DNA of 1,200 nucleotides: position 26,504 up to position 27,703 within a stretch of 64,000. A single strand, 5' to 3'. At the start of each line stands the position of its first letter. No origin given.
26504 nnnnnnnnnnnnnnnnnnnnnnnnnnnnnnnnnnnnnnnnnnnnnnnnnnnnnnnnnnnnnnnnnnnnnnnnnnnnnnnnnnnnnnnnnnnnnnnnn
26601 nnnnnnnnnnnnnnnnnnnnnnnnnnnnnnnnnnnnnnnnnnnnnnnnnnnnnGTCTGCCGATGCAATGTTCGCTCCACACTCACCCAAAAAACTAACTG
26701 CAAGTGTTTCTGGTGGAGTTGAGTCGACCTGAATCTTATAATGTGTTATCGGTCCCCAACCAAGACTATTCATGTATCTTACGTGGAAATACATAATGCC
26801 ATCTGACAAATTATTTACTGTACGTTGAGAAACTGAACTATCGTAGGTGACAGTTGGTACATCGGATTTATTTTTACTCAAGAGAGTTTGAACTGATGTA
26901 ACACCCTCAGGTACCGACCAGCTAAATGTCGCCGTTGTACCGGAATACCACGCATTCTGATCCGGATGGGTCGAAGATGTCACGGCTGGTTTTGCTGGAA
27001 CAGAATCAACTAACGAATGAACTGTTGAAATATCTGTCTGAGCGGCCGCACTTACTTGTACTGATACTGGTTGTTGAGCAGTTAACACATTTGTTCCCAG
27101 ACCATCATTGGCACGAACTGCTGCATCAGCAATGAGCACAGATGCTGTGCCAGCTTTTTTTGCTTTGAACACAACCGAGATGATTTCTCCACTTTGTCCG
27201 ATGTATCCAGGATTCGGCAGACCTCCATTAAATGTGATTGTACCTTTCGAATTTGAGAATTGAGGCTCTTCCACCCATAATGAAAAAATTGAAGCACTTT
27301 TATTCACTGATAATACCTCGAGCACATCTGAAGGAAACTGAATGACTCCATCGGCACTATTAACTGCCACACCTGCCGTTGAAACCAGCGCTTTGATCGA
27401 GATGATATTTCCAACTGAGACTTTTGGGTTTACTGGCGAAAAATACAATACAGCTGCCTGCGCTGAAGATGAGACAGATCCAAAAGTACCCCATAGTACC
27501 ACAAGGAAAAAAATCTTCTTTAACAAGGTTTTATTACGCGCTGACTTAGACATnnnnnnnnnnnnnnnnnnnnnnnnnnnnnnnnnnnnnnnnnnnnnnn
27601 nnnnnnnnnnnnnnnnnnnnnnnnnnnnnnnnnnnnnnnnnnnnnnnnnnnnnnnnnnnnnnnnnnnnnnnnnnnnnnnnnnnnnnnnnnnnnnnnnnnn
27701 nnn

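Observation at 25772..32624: Cohesin-dockerin-like surface system: giant repeat protein with C-terminal dockerin next to two membrane-anchored cohesin-like proteins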

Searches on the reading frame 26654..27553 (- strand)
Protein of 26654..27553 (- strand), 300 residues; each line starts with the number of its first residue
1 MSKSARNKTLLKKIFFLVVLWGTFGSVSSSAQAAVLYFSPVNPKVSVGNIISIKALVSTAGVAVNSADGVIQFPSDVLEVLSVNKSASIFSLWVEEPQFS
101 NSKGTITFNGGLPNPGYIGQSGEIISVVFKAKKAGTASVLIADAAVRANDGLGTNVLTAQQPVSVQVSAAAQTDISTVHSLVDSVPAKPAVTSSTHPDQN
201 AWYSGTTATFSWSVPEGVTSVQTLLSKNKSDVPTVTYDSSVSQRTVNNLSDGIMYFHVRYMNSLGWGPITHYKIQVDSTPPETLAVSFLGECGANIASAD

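Call 55: predict_structure(alignment_id=A5)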
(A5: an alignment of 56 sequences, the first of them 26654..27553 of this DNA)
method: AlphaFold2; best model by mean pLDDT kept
length: 300 residues; sequences in the alignment: 56
mean_pLDDT: 90.8   pTM: 0.53
mean pLDDT of the five models: 90.8, 89.7, 89.4, 89.3, 88.2
residues with pLDDT >= 90: 229; 70-90: 47; 50-70: 13; < 50: 11
segments of 3 or more residues with pLDDT < 50: 173-181
pLDDT, mean of each block of 10 residues (from residue 1): 62 90 77 89 90 96 96 98 94 95 98 93 97 97 95 93 94 44 83 97 97 95 98 96 96 98 97 96 88 84
secondary structure, 60 per line:
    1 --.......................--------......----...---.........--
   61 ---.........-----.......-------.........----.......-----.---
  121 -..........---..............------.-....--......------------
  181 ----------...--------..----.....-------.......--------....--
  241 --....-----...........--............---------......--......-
elements in order: H3-25 E34-39 E44-46 E50-58 E64-72 E78-84 E92-100 E105-111 E122-131 E135-148 E157-160 E163-168 E191-193 E208-212 E220-226 E235-238 E243-246 E252-262 E265-276 E286-291 E294-299

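Call 57: fold_search(model_id=the predicted structure, library=pdb)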
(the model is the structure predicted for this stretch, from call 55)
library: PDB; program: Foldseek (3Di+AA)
matches with E <= 10: 1994; with E <= 0.001: 786
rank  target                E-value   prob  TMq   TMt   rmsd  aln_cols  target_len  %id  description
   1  2w1n                  6.6e-12  1.00  0.35  0.45  16.6       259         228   11  cohesin and fibronectin type-III double module construct from the Clostridium perfringens glycoside hydrolase GH84C (released 2009-02-03)
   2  6kgf_C                1.5e-08  1.00  0.38  0.73   3.6       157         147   15  Crystal structure of CaDoc0917(R16D)-CaCohA2 complex at pH 8.2 (released 2020-07-08)
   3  1g1k_A                4.3e-08  1.00  0.38  0.75   2.9       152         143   18  COHESIN MODULE FROM THE CELLULOSOME OF CLOSTRIDIUM CELLULOLYTICUM (released 2000-11-22)
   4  3l8q_C                5.1e-08  1.00  0.34  0.31  17.4       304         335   12  Structure analysis of the type II cohesin dyad from the adaptor ScaA scaffoldin of Acetivibrio cellulolyticus (released 2010-05-05)
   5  6kge_A                6.9e-08  1.00  0.38  0.75   3.1       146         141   15  Crystal structure of CaDoc0917(R16D)-CaCohA2 complex at pH 5.5 (released 2020-07-08)
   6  2vn6_A                9.9e-08  1.00  0.36  0.66   4.4       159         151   19  The Clostridium cellulolyticum dockerin displays a dual binding mode for its cohesin partner (released 2008-05-13)
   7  6kgf_A                1.3e-07  1.00  0.37  0.73   3.6       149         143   15  Crystal structure of CaDoc0917(R16D)-CaCohA2 complex at pH 8.2 (released 2020-07-08)
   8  2vn5_C                1.3e-07  1.00  0.37  0.71   4.4       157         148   19  The Clostridium cellulolyticum dockerin displays a dual binding mode for its cohesin partner (released 2008-05-20)
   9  6kgc_A                1.5e-07  1.00  0.39  0.76   2.9       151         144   14  Crystal structure of CaDoc0917(R49D)-CaCohA2 complex at pH 5.4 (released 2020-07-08)
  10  5nrm_A                1.8e-07  1.00  0.36  0.71   3.6       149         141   17  Crystal structure of the sixth cohesin from Acetivibrio cellulolyticus' scaffoldin B in complex with Cel5 dockerin S51 (released 2018-01-31)
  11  6kgd_A                1.9e-07  1.00  0.39  0.75   3.0       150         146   14  Crystal structure of CaDoc0917(R49D)-CaCohA2 complex at pH 8.0 (released 2020-07-08)
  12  4dh2_C                2.5e-07  1.00  0.39  0.72   2.8       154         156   12  Crystal structure of Coh-OlpC(Cthe_0452)-Doc435(Cthe_0435) complex: A novel type I Cohesin-Dockerin complex from Clost (released 2012-11-28)
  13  2vn5_A                2.6e-07  1.00  0.37  0.72   3.1       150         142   20  The Clostridium cellulolyticum dockerin displays a dual binding mode for its cohesin partner (released 2008-05-20)
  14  4dh2_A                2.7e-07  1.00  0.40  0.73   2.6       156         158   12  Crystal structure of Coh-OlpC(Cthe_0452)-Doc435(Cthe_0435) complex: A novel type I Cohesin-Dockerin complex from Clost (released 2012-11-28)
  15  5n5p_A                3.5e-07  1.00  0.35  0.69   3.5       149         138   15  Crystal structure of Ruminococcus flavefaciens' type III complex containing the fifth cohesin from scaffoldin B and th (released 2018-02-28)
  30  2zf9_A                3.2e-06  1.00  0.38  0.58   4.5       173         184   14  Crystal structure of a type III cohesin module from the cellulosomal ScaE cell-surface anchoring scaffoldin of Ruminoc (released 2008-12-30)
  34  2zf9_B                5.3e-06  1.00  0.37  0.59   4.4       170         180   14  Crystal structure of a type III cohesin module from the cellulosomal ScaE cell-surface anchoring scaffoldin of Ruminoc (released 2008-12-30)
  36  2zf9_D                6.5e-06  1.00  0.38  0.59   4.5       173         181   13  Crystal structure of a type III cohesin module from the cellulosomal ScaE cell-surface anchoring scaffoldin of Ruminoc (released 2008-12-30)
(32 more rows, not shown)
